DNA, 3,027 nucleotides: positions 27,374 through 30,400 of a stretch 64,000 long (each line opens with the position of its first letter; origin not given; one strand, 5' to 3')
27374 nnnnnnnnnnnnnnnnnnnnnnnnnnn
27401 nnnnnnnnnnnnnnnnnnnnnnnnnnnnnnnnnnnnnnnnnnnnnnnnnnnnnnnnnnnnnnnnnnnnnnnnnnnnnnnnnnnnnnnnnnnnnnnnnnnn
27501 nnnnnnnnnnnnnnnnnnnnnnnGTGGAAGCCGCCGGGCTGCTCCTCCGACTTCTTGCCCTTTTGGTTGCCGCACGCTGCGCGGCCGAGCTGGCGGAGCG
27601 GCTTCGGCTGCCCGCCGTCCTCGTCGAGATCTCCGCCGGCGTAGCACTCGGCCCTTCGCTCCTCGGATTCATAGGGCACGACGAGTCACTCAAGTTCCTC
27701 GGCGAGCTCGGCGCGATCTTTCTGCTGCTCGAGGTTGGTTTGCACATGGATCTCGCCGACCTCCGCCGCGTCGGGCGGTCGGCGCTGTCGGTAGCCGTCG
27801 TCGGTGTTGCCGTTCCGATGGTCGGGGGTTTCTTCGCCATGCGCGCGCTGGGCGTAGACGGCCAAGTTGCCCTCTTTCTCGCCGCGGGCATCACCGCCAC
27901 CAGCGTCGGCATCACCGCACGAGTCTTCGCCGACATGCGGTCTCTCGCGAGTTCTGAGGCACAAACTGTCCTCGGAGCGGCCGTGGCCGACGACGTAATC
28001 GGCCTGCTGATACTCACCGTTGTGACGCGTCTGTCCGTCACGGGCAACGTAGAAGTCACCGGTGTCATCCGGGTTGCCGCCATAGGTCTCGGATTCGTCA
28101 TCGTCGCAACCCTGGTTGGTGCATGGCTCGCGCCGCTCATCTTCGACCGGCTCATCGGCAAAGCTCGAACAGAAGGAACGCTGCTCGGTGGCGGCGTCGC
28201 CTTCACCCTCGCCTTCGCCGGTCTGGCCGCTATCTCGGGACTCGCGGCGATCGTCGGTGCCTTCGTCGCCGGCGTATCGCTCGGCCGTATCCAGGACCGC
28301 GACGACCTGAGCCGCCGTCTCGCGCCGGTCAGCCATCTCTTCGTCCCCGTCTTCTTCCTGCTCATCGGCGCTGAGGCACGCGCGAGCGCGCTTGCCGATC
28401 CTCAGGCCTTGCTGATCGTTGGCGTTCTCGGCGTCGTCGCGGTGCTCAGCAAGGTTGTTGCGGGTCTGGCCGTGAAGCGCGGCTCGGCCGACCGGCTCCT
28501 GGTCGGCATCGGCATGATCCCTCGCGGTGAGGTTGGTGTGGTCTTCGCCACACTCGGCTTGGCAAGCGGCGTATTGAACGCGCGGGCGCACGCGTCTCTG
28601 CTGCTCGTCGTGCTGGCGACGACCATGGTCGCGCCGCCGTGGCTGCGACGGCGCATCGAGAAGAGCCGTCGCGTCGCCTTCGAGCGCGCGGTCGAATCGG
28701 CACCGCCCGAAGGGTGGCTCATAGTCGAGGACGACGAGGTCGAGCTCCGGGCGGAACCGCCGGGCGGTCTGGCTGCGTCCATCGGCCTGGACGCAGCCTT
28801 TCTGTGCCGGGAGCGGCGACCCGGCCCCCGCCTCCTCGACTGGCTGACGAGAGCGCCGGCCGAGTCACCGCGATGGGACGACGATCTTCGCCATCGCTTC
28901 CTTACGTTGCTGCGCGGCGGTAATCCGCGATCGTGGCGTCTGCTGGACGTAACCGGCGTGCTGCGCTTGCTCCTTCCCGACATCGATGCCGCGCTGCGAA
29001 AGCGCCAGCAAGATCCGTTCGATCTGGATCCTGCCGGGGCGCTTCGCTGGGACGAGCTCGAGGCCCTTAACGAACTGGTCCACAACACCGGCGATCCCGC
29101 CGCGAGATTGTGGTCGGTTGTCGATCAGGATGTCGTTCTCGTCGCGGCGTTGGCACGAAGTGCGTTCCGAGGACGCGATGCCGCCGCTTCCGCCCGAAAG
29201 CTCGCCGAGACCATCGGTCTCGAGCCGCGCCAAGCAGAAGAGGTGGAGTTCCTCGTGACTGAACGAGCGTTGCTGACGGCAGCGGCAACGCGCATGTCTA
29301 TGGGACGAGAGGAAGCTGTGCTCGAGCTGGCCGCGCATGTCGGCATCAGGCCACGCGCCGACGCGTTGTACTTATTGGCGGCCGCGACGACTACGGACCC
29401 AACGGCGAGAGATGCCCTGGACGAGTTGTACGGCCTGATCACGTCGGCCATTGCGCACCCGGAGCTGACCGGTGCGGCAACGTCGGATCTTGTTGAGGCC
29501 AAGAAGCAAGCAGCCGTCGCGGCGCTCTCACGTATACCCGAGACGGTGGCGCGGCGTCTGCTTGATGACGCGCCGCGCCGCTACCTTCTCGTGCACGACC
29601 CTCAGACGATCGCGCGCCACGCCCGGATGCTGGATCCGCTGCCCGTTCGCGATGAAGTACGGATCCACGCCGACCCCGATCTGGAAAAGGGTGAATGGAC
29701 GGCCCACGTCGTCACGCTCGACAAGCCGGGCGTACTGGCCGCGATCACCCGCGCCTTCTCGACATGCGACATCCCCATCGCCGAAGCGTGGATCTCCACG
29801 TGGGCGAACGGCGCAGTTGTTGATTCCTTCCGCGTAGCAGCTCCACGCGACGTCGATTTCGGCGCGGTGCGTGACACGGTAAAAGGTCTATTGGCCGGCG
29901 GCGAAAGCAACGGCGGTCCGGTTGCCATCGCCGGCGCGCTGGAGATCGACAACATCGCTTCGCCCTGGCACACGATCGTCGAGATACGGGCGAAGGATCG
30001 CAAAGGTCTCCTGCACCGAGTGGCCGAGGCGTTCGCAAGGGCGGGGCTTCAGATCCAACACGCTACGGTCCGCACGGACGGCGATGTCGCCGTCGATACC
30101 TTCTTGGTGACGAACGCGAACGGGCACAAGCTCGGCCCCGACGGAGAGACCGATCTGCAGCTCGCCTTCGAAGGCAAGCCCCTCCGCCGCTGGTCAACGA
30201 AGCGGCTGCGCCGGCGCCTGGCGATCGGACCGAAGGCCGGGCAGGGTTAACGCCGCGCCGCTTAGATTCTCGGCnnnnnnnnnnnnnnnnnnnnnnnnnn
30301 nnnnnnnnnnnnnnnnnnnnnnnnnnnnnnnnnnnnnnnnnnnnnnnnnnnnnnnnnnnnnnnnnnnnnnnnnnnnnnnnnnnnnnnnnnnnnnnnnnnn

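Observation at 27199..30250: Cation/proton antiporter fused to a catalytically dead GlnD-like HD + 2xACT module, co-transcribed with a receiver-less OmpR-type regulator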

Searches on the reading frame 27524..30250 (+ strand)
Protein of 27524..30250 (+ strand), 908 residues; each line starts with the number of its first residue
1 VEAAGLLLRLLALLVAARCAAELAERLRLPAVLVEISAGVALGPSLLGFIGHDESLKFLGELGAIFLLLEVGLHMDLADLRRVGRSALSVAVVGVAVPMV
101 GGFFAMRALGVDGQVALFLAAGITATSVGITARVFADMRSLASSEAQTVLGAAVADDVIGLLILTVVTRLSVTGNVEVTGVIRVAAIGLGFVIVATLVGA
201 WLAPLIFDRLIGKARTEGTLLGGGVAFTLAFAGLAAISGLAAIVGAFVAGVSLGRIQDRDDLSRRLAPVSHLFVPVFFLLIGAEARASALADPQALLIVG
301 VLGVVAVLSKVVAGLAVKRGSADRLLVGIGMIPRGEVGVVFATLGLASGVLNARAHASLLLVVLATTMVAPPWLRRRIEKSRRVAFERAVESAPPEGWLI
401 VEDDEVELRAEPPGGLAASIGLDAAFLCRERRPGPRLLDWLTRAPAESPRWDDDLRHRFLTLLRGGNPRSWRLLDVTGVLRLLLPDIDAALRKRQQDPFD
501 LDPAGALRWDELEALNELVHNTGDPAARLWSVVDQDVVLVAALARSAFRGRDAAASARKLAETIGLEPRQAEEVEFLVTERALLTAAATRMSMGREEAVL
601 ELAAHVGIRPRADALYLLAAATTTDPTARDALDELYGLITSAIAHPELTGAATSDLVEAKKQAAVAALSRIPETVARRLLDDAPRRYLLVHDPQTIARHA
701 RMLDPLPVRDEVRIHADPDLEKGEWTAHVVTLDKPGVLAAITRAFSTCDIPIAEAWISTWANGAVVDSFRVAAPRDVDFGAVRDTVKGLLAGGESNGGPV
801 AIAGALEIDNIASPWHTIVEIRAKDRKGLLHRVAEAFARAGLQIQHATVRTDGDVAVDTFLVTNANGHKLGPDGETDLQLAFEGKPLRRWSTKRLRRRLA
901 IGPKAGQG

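Call 6: search_protein_families(library=pfam, proteins=[window:27524-30250:+], max_evalue=0.1)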
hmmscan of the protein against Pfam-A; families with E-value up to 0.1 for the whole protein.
window:27524-30250:+ (908 aa): 6 families
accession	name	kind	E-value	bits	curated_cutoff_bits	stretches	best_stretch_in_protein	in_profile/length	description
PF00999.27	Na_H_Exchanger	-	3.9e-61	207.4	26.2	1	15-374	3-369/375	Sodium/hydrogen exchanger, transmembrane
PF01842.31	ACT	-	2.4e-13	50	27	1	817-866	1-52/66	ACT domain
PF24931.1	ACT_ACR9_3rd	-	2.6e-07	31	27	1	806-870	2-67/98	ACR9-like, ACT-like domain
PF13291.12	ACT_4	-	1.2e-06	29.5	27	1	819-854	9-45/80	ACT domain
PF22629.2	ACT_AHAS_ss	-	8.1e-06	26.3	27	1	820-863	2-47/67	AHAS small subunit-like ACT domain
PF22754.3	bHLH-TF_ACT-like_plant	-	6.5e-05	23.5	27.6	1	818-862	12-55/75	Plant bHLH transcription factor, ACT-like domain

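Call 7: search_protein_families(library=ncbifam, proteins=[window:27524-30250:+], max_evalue=0.1)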
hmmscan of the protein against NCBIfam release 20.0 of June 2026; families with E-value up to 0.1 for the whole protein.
window:27524-30250:+ (908 aa): 13 families
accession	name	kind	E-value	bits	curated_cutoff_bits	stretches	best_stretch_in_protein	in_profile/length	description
TIGR00932.1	2a37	subfamily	3.2e-48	164.6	238.3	1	14-283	1-272/275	monovalent cation:proton antiporter-2 (CPA2) family protein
TIGR01693.1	UTase_glnD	equivalog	1.5e-35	122.7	519.4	1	451-879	374-842/850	[protein-PII] uridylyltransferase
NF003467.0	PRK05092.1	equivalog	3e-33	114.6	959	1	553-870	563-906/940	[protein-PII] uridylyltransferase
NF002837.0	PRK03059.1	equivalog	8e-25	87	1010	2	540-776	483-731/857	[protein-PII] uridylyltransferase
NF002895.0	PRK03381.1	equivalog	5.8e-24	84.2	631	3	808-870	700-762/782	[protein-PII] uridylyltransferase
NF002973.0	PRK03659.1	equivalog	5.8e-19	68.1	804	1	2-387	2-385/602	glutathione-regulated potassium-efflux system protein KefB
NF045626.1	FeTrans_MagA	equivalog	1.4e-18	67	700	1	12-375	14-375/386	iron transporter MagA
NF002487.0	PRK01759.1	equivalog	1.3e-15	56.7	890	2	532-772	478-733/862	bifunctional uridylyltransferase/uridylyl-removing protein GlnD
NF002924.0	PRK03562.1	equivalog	6.8e-15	54.5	752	1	5-385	5-386/623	glutathione-regulated potassium-efflux system protein KefC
NF001366.0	PRK00275.1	equivalog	4e-14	51.5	1299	2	805-871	803-869/895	[protein-PII] uridylyltransferase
NF003448.0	PRK05007.1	equivalog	1.9e-13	49.2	1255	2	534-775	497-752/884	bifunctional uridylyltransferase/uridylyl-removing protein GlnD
NF007950.1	PRK10669.1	equivalog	2e-12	46.7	700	1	6-371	7-381/547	YbaL family putative K(+) efflux transporter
NF006352.0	PRK08577.1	equivalog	0.00031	20.8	140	0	725-752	57-84/136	hypothetical protein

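Call 9: find_homologous_proteins(query=window:27524-30250:+)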
Query window:27524-30250:+ (908 aa): 1714 proteins with E <= 0.001 among 8000 candidates; the best 120 are listed.
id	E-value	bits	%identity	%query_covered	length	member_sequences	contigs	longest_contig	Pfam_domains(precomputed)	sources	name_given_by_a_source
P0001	0.0e+0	1927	100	100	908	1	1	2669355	PF00999.27,PF24931.2,PF22629.3,PF13291.13,PF01842.32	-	-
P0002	0.0e+0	1645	85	96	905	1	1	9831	PF00999.27,PF24931.2,PF26956.1,PF22629.3,PF13291.13,PF01842.32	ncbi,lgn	-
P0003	0.0e+0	1469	77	96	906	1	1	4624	PF00999.27,PF13291.13,PF01842.32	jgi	jgi:Kef-type K+ transport system membrane component KefB/glycine cleavage system regulatory protein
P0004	0.0e+0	1464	80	96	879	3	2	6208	PF00999.27,PF24931.2,PF13291.13,PF01842.32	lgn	-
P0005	0.0e+0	1353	71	97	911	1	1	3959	PF00999.27,PF13291.13,PF01842.32,PF22754.5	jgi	jgi:Kef-type K+ transport system membrane component KefB/glycine cleavage system regulatory protein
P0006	0.0e+0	1350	71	96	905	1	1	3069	PF00999.27,PF24931.2,PF13291.13,PF01842.32,PF22754.5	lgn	-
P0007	0.0e+0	1329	71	99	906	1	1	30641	PF00999.27,PF22629.3,PF13291.13,PF01842.32,PF22754.5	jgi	jgi:Kef-type K+ transport system membrane component KefB/glycine cleavage system regulatory protein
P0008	0.0e+0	1319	70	97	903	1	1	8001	PF00999.27,PF24931.2,PF13291.13,PF01842.32,PF22754.5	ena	-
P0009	0.0e+0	1313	70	96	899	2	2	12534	PF00999.27,PF24931.2,PF13291.13,PF01842.32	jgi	jgi:Kef-type K+ transport system membrane component KefB/predicted amino acid-binding ACT domain pro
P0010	0.0e+0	1297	68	97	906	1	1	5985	PF00999.27,PF13291.13,PF01842.32,PF22754.5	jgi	jgi:Kef-type K+ transport system membrane component KefB/glycine cleavage system regulatory protein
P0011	0.0e+0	1286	68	96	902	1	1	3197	PF00999.27,PF24931.2,PF13291.13,PF01842.32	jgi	jgi:Kef-type K+ transport system membrane component KefB/glycine cleavage system regulatory protein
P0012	0.0e+0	1282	68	97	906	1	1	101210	PF00999.27,PF24931.2,PF13291.13,PF01842.32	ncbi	-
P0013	0.0e+0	1261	67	97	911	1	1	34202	PF00999.27,PF24931.2,PF13291.13,PF01842.32,PF22754.5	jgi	jgi:Kef-type K+ transport system membrane component KefB/glycine cleavage system regulatory protein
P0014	0.0e+0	1216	65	95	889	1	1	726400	PF00999.27,PF01842.32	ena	-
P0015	0.0e+0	1174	64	96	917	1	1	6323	PF00999.27,PF13291.13,PF01842.32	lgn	-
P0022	0.0e+0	1086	60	100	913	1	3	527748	PF00999.27,PF24931.2,PF13291.13,PF01842.32,PF22754.5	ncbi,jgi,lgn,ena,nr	ncbi:MAG TPA: cation:proton antiporter [Actinomycetota bacterium]|jgi:Kef-type K+ transport system m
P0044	3.9e-262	890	52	97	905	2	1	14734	PF00999.27,PF13291.13,PF01842.32,PF22754.5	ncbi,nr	ncbi:MAG: cation:proton antiporter [Actinobacteria bacterium]|nr:cation:proton antiporter [Actinomyc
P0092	5.4e-197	675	45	98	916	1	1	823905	PF00999.27,PF01842.32,PF13740.13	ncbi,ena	-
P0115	1.2e-191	657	45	94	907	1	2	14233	PF00999.27,PF13291.13,PF01842.32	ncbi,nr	ncbi:MAG: cation:proton antiporter [Mycobacteriales bacterium]|nr:cation:proton antiporter [Frankia 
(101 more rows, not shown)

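Call 38: predict_structure(alignment_id=A2)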
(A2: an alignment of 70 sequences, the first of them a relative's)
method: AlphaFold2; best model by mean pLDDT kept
length: 908 residues; sequences in the alignment: 70
mean_pLDDT: 85.5   pTM: 0.59
mean pLDDT of the five models: 85.5, 85.1, 82.7, 82.3, 82.1
residues with pLDDT >= 90: 417; 70-90: 394; 50-70: 78; < 50: 19
segments of 3 or more residues with pLDDT < 50: 649-654, 901-908
pLDDT, mean of each block of 10 residues (from residue 1): 76 88 85 88 70 76 90 76 77 90 93 89 69 57 73 81 79 68 82 89 89 82 94 90 90 89 90 90 82 90 91 84 83 76 82 89 87 79 62 80 92 87 96 94 81 94 95 94 93 80 82 96 92 96 95 95 95 97 93 76 89 97 94 95 66 61 90 91 84 92 92 93 93 91 93 89 92 91 93 65 92 93 90 91 87 88 91 93 80 54 43
secondary structure, 60 per line:
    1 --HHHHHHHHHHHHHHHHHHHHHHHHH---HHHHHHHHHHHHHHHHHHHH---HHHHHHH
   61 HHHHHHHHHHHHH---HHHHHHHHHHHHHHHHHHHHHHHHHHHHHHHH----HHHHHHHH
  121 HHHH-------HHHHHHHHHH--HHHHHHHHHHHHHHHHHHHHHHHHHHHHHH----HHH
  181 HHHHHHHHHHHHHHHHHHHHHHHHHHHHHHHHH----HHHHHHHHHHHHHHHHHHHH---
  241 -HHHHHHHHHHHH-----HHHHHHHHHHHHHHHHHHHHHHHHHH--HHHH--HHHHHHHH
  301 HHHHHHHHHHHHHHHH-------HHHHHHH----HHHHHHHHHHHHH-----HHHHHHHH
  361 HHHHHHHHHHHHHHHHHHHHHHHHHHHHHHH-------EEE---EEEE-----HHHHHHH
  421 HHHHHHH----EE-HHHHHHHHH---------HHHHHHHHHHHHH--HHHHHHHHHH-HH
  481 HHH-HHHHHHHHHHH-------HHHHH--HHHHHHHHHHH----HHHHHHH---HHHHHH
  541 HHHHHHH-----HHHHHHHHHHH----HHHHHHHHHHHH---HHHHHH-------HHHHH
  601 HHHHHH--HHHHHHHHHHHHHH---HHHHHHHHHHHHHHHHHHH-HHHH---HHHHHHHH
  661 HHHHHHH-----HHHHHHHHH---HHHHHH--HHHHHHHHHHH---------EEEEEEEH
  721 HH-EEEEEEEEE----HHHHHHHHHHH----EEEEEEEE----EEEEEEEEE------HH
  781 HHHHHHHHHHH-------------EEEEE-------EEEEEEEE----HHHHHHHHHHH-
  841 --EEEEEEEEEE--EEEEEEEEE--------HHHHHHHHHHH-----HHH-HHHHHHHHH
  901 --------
elements in order (helices of 4 or more, strands of 3 or more residues): H3-27 H31-50 H54-73 H77-108 H113-124 H132-141 H144-173 H178-213 H218-237 H242-253 H259-284 H287-290 H293-316 H324-330 H335-347 H353-391 E399-401 E405-408 H414-427 H435-443 H453-465 H468-477 H479-483 H485-495 H503-507 H510-520 H525-531 H535-547 H553-563 H568-579 H583-588 H596-606 H609-622 H626-644 H646-649 H653-667 H673-681 H685-690 H693-703 E713-719 E724-732 H737-747 E752-759 E764-772 H779-791 E805-809 E817-824 H829-839 E843-852 E855-863 H872-882 H892-900

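Call 44: fold_search(model_id=the predicted structure, library=pdb)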
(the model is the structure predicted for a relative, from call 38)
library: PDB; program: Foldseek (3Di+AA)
matches with E <= 10: 403; with E <= 0.001: 54
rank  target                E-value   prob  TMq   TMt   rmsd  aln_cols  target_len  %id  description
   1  5bz2                  2.7e-16  1.00  0.40  0.91   2.7       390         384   40  CRYSTAL STRUCTURE OF THE SODIUM PROTON ANTIPORTER NAPA IN INWARD-FACING CONFORMATION (released 2016-01-20)
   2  4bwz                  1.2e-15  1.00  0.36  0.77   4.7       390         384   40  Crystal structure of the sodium proton antiporter, NapA (released 2013-08-28)
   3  8bxg_A                2.4e-09  1.00  0.37  0.57  11.3       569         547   20  Structure of the K/H exchanger KefC. (released 2023-12-20)
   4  9emb_A                8.8e-09  1.00  0.36  0.57  12.1       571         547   20  Structure of KefC Asp156Asn variant (released 2024-06-05)
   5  8bxg_B                2.0e-08  1.00  0.37  0.58   9.4       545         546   18  Structure of the K/H exchanger KefC. (released 2023-12-20)
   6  8by2_A                2.2e-08  1.00  0.35  0.56  10.3       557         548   18  Structure of the K+/H+ exchanger KefC with GSH. (released 2023-12-27)
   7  9emb_B                2.6e-08  1.00  0.37  0.58   9.2       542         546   18  Structure of KefC Asp156Asn variant (released 2024-06-05)
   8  8u7d_A                7.7e-07  1.00  0.35  0.34  29.9       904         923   12  R399A mutant of sea urchin SLC9C1 at pH 6 in Na+ - Relaxed state (released 2025-03-26)
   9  8u75_A                9.0e-07  1.00  0.36  0.36  29.5      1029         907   12  R399A mutant of sea urchin SLC9C1 at pH 6 in Na+ - Compressed state (released 2025-03-26)
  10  8pd9                  1.0e-06  1.00  0.35  0.31  30.8      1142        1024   11  cAMP-bound SpSLC9C1 in lipid nanodiscs, protomer state 1 (released 2023-11-08)
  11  8u71_A                1.1e-06  1.00  0.36  0.33  29.2      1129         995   11  Structure of sea urchin SLC9C1 at pH 8 in Na+ (released 2025-03-26)
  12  8pd5                  1.5e-06  1.00  0.35  0.32  29.7      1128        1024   11  Ligand-free SpSLC9C1 in lipid nanodiscs, protomer state 3 (released 2023-11-08)
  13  8u6z_A                1.8e-06  1.00  0.35  0.32  29.3      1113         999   11  SLC9C1 at pH 8 in presence of K+ (released 2025-03-26)
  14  8xq7_A                2.7e-06  1.00  0.36  0.32  32.9       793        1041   14  Structure of the sea urchin spSLC9C1 in state-1 w/ cAMP dimer (released 2024-07-17)
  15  8u7o_A                2.8e-06  1.00  0.34  0.32  31.1       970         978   11  WT sea urchin SLC9C1 with 5mM cAMP at pH 6 in Na+ - Grip and Twist (GnT) conformation (released 2025-03-26)
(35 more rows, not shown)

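Call 79: list_cluster_members(proteins=[P0115, P0044, P0022, P0092])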
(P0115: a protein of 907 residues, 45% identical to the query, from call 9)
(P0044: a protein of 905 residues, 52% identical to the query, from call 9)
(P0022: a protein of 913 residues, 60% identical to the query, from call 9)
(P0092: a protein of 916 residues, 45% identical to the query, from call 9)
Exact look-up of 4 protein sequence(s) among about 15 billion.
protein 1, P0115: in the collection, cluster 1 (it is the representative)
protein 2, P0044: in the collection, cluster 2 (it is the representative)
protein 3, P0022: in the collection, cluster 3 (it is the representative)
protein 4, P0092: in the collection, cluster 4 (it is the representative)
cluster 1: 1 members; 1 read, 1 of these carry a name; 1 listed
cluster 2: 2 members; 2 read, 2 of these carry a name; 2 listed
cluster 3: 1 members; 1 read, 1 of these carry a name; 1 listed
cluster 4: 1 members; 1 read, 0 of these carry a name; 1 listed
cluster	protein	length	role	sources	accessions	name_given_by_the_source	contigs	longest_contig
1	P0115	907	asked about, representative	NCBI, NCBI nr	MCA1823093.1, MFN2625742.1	MAG: cation:proton antiporter [Mycobacteriales bacterium] | cation:proton antiporter [Frankia sp.]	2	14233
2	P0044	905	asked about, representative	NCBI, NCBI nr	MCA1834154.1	MAG: cation:proton antiporter [Actinobacteria bacterium] | cation:proton antiporter [Actinomycetota bacterium]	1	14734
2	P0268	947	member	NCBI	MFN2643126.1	MAG: cation:proton antiporter [Actinomycetota bacterium]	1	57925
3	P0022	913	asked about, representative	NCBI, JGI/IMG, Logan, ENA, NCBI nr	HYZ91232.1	MAG TPA: cation:proton antiporter [Actinomycetota bacterium] | Kef-type K+ transport system membrane component KefB | cation:proton antiporter [Actinomycetota bacterium]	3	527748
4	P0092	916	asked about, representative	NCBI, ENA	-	-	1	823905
